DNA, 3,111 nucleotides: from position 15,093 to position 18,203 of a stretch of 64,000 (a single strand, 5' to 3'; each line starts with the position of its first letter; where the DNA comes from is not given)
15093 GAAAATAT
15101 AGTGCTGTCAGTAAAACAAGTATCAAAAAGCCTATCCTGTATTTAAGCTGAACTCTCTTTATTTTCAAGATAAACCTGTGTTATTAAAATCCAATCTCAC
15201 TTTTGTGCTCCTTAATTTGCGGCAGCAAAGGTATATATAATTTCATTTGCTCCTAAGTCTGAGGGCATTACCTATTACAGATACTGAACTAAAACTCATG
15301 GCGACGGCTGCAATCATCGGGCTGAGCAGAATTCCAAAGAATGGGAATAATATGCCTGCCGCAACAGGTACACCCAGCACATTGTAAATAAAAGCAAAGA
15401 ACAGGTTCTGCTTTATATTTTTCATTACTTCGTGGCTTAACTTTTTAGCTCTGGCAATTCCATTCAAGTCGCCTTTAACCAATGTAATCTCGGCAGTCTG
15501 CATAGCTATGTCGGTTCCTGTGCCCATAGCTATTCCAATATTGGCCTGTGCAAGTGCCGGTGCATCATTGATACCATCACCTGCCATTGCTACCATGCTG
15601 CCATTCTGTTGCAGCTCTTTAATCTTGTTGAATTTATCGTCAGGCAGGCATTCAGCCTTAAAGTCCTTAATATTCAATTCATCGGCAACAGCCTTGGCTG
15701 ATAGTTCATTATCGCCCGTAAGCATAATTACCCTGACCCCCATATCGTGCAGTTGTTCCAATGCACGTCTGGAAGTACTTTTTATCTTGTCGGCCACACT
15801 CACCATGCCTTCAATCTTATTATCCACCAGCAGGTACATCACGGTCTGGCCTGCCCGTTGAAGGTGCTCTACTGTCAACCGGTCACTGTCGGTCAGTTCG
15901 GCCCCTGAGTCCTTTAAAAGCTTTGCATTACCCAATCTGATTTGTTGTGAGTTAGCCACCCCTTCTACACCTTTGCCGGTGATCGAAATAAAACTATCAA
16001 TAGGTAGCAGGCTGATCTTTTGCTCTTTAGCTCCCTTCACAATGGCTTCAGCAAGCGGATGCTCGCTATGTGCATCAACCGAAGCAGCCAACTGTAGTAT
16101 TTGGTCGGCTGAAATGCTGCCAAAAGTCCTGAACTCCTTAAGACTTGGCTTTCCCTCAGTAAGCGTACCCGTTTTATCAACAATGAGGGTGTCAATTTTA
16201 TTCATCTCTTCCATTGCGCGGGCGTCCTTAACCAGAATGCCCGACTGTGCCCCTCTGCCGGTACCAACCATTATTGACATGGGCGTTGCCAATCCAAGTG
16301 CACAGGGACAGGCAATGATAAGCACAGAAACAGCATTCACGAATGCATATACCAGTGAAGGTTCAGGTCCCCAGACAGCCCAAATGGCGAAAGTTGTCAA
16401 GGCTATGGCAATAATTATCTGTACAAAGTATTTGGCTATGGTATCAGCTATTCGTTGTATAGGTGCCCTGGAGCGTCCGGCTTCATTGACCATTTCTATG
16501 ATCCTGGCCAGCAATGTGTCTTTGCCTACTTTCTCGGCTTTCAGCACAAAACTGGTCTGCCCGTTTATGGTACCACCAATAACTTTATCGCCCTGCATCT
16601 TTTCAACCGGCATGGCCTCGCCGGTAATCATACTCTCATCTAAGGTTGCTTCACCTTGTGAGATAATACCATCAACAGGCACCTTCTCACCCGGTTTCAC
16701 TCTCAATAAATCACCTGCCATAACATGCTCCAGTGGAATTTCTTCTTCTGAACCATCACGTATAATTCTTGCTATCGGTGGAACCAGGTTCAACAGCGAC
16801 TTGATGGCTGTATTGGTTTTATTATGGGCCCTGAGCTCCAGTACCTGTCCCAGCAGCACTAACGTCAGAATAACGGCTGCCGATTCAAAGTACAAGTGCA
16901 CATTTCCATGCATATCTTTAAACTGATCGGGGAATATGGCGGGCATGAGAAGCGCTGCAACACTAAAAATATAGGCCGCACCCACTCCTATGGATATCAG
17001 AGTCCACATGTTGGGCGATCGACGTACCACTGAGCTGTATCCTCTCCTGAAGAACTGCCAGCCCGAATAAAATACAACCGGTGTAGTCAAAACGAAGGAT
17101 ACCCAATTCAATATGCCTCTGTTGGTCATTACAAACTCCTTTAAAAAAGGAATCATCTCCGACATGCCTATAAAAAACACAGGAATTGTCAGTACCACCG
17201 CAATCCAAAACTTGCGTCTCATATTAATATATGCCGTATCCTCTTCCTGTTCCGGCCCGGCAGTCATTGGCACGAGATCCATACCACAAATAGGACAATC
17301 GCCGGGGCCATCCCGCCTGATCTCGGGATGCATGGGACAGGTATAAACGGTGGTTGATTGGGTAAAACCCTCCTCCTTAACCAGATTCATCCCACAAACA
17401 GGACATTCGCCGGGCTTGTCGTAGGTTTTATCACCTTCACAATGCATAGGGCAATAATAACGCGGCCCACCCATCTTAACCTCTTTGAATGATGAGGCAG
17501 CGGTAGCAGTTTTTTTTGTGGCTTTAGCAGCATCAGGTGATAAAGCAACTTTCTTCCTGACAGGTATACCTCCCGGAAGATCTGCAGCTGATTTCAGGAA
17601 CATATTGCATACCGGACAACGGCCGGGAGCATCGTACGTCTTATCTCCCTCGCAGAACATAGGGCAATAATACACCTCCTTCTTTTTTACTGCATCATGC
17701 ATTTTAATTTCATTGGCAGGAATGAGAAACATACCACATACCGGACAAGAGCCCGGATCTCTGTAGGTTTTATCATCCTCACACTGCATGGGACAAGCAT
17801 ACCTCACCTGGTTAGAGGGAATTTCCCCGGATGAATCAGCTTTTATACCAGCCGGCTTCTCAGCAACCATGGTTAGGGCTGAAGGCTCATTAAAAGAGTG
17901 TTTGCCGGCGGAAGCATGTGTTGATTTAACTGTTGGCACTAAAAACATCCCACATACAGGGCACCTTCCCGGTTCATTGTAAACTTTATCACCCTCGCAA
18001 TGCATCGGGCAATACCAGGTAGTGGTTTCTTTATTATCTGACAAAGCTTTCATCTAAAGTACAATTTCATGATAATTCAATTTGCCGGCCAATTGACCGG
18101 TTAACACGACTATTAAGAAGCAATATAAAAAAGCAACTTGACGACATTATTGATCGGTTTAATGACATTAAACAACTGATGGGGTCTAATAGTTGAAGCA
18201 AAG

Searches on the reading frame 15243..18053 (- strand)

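Call 79: search_protein_families(library=pfam, max_evalue=1e-8, proteins=[window:15243-18053:-])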
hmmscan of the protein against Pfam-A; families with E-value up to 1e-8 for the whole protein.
window:15243-18053:- (936 aa): 3 families
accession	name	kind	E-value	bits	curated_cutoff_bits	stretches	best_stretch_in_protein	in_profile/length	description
PF00122.25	E1-E2_ATPase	-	1e-58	198.3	28.1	1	423-603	2-180/181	E1-E2 ATPase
PF19335.5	HMBD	-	1.5e-58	194.8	23.6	5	236-262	1-27/28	Heavy metal binding domain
PF00702.32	Hydrolase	-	5.1e-33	115.5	26.4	1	620-838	1-191/191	haloacid dehalogenase-like hydrolase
